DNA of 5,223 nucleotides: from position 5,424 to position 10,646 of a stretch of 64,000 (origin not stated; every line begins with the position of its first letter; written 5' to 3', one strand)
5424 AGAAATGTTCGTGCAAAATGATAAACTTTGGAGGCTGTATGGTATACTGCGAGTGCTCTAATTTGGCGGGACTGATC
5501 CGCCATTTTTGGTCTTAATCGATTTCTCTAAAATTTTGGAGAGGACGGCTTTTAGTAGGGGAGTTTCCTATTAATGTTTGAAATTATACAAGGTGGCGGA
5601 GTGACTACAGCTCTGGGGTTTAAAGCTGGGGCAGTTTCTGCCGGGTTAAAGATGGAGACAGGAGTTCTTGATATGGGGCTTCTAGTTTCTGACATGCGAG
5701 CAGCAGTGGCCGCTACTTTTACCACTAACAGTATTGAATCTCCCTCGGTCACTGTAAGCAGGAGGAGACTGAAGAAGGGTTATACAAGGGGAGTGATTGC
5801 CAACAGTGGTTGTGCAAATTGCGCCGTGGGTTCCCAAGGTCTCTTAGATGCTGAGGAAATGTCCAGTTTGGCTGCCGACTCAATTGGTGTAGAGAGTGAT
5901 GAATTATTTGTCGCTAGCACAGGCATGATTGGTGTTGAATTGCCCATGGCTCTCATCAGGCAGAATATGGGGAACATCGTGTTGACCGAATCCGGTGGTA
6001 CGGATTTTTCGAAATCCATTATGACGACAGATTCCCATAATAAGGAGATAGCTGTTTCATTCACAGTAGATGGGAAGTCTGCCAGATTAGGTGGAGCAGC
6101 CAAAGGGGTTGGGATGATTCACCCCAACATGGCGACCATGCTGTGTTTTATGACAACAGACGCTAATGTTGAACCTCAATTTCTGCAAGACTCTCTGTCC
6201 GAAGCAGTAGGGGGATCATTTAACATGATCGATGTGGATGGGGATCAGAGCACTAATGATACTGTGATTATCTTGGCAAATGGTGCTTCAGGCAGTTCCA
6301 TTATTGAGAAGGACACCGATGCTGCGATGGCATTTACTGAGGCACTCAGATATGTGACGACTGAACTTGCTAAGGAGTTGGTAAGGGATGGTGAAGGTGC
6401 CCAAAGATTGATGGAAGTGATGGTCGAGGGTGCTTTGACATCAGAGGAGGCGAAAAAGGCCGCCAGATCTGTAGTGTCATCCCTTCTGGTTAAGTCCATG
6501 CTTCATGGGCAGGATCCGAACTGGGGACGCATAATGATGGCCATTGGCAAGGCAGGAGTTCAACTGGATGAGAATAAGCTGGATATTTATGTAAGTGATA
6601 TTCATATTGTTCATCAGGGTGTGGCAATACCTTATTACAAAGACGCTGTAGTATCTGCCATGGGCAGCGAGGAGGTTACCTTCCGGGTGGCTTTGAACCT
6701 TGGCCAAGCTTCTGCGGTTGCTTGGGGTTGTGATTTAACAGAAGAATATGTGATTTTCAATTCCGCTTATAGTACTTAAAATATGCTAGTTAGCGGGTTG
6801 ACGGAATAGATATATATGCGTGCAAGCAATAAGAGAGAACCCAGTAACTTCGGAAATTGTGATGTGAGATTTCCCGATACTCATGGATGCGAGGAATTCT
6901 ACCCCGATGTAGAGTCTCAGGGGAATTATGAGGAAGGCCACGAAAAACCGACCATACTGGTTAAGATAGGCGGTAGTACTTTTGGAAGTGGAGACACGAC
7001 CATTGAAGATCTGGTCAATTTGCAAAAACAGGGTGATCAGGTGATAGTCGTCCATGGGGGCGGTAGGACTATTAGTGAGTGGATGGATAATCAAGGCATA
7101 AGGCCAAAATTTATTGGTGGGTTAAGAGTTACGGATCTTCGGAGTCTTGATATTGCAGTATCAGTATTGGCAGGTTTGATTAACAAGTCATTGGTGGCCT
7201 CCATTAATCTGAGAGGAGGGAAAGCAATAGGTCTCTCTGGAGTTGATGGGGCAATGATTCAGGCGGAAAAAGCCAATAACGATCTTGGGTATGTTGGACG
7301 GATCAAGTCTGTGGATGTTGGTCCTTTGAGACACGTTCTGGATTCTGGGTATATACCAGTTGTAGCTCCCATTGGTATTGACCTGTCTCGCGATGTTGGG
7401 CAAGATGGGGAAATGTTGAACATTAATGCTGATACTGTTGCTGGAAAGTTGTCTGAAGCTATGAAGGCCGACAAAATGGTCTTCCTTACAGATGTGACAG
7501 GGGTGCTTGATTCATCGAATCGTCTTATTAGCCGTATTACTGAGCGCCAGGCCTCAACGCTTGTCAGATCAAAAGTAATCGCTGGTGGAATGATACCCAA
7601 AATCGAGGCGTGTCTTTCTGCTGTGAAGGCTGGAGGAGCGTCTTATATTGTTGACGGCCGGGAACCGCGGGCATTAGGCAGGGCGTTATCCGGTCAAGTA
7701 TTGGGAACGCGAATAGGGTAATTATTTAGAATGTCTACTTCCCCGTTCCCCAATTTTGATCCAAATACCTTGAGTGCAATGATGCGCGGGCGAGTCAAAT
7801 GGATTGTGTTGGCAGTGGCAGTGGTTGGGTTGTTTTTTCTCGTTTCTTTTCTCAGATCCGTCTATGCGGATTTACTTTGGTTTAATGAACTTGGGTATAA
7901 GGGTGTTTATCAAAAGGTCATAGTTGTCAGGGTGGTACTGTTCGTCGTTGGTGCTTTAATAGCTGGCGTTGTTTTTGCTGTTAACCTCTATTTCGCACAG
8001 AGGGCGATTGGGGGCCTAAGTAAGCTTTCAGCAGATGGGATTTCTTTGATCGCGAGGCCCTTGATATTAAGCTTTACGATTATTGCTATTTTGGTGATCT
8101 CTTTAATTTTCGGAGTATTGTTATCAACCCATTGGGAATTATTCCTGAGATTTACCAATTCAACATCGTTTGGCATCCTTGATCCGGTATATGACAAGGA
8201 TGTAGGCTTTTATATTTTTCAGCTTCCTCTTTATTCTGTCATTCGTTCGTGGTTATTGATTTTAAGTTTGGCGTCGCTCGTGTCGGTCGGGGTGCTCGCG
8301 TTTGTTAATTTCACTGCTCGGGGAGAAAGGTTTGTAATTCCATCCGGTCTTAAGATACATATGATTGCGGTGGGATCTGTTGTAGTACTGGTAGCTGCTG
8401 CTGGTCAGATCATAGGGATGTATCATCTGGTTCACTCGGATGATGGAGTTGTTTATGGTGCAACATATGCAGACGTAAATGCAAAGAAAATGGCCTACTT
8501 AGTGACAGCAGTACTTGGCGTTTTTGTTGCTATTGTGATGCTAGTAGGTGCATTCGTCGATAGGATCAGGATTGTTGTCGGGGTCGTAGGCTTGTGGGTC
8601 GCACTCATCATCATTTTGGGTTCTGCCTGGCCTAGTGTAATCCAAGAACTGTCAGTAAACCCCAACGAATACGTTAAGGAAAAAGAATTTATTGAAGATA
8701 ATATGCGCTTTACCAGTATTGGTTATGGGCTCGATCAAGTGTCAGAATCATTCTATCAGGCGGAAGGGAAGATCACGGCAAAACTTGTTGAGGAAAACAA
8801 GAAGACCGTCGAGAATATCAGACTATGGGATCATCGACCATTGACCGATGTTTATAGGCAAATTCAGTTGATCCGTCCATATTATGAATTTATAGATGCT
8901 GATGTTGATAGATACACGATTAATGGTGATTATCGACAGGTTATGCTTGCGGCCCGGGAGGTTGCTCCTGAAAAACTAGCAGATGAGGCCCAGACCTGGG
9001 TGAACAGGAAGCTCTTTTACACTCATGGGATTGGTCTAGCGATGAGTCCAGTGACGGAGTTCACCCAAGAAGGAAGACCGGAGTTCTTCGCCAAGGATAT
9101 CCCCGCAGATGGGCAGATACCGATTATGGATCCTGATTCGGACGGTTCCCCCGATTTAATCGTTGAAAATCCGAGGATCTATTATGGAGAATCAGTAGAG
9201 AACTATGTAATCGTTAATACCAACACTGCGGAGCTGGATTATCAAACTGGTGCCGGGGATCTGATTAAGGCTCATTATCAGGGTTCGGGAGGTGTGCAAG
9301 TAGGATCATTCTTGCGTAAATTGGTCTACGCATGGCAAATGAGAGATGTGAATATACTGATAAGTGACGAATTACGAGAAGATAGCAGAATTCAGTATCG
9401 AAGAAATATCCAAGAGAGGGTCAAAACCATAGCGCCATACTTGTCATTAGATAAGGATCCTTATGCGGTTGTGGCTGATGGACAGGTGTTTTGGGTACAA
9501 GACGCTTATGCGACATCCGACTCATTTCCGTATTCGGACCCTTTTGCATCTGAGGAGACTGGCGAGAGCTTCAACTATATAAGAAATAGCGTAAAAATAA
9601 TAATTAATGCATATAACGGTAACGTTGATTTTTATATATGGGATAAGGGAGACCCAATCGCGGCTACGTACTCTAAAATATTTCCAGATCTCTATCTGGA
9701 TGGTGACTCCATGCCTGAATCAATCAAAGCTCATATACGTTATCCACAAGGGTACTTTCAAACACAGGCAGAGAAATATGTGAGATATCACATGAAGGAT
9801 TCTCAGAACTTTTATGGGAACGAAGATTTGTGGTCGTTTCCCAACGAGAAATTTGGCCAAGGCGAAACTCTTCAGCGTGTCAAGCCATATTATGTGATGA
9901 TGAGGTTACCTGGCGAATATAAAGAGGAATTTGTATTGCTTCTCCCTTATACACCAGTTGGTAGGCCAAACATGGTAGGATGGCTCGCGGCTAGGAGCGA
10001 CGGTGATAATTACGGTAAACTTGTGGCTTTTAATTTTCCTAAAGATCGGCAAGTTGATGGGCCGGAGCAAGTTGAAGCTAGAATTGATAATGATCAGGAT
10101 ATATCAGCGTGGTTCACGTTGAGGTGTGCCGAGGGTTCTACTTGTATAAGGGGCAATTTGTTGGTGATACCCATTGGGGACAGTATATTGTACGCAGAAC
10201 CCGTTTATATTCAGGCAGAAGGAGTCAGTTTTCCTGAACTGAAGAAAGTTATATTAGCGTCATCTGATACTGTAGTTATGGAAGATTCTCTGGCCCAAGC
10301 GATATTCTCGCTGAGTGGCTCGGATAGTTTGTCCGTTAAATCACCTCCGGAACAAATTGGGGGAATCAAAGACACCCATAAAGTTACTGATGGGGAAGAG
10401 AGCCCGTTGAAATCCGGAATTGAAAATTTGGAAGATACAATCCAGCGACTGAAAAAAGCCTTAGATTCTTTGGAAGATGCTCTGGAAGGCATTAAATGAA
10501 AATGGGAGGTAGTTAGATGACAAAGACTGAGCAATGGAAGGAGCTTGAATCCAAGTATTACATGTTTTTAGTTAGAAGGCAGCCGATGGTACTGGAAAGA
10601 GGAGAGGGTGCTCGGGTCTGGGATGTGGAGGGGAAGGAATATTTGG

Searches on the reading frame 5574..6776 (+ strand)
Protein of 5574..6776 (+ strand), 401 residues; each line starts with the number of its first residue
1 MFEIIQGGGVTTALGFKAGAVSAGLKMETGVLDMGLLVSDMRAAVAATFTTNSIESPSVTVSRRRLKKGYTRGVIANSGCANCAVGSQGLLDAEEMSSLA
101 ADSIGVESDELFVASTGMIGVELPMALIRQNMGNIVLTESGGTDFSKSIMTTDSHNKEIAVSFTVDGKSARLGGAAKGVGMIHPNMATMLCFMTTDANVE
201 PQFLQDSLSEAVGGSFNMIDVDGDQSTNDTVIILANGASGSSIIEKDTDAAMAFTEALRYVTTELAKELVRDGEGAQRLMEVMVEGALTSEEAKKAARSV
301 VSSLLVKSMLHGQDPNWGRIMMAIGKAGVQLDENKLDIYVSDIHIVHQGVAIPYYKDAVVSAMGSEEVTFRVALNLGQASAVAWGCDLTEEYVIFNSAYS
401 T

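Call 31: search_protein_families(library=pfam, proteins=[window:5574-6776:+], max_evalue=1e-8)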
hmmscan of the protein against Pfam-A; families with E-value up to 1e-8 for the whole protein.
window:5574-6776:+ (401 aa): 1 family
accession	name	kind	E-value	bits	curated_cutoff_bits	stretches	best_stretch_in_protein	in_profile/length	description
PF01960.23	ArgJ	-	1.5e-133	445.7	32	1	18-401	2-377/377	ArgJ family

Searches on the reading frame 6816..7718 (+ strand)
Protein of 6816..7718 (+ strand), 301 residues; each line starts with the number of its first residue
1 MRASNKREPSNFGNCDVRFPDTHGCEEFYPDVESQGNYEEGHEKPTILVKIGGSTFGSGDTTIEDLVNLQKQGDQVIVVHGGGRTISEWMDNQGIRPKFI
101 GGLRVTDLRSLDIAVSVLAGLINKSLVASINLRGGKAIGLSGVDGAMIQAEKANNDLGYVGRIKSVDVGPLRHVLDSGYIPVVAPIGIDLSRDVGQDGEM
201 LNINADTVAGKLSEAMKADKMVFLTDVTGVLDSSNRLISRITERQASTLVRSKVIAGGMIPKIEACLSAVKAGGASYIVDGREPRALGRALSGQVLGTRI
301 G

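Call 31: search_protein_families(library=pfam, proteins=[window:6816-7718:+], max_evalue=1e-8)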
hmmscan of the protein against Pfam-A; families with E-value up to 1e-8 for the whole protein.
window:6816-7718:+ (301 aa): 1 family
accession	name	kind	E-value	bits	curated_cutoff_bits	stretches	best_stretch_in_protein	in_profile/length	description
PF00696.33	AA_kinase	-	1e-44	153.5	24.9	1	46-276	2-229/234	Amino acid kinase family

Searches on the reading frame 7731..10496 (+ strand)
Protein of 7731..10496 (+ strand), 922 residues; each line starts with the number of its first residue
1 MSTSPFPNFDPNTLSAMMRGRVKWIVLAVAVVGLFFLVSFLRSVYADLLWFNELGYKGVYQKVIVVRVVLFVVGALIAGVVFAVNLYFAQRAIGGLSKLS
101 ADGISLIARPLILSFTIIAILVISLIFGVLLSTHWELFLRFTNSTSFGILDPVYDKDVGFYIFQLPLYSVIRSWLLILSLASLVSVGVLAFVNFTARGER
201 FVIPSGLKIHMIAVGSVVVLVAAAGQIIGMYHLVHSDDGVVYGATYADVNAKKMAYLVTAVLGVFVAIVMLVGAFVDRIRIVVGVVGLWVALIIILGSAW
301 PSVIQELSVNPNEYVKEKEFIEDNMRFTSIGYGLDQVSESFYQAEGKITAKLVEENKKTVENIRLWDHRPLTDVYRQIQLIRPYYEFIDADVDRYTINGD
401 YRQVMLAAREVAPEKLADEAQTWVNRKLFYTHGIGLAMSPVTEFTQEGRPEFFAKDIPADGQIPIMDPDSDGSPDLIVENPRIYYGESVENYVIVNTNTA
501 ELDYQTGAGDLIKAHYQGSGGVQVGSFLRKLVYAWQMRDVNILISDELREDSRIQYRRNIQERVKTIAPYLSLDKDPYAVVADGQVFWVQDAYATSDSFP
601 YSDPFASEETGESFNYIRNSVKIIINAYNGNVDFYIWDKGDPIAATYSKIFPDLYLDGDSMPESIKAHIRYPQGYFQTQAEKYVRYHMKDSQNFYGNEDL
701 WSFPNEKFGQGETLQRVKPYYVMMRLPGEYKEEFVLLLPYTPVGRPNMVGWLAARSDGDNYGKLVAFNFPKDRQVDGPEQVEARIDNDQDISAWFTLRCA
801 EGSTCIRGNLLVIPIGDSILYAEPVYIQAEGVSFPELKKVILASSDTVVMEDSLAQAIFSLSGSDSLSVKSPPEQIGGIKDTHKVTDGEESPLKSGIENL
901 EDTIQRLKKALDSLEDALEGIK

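Call 31: search_protein_families(library=pfam, proteins=[window:7731-10496:+], max_evalue=1e-8)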
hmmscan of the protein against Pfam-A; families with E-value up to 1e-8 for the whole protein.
window:7731-10496:+ (922 aa): 1 family
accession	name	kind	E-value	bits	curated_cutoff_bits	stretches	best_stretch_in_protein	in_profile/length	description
PF03699.18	UPF0182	-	1e-275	917.2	27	1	25-797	2-769/770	Uncharacterised protein family (UPF0182)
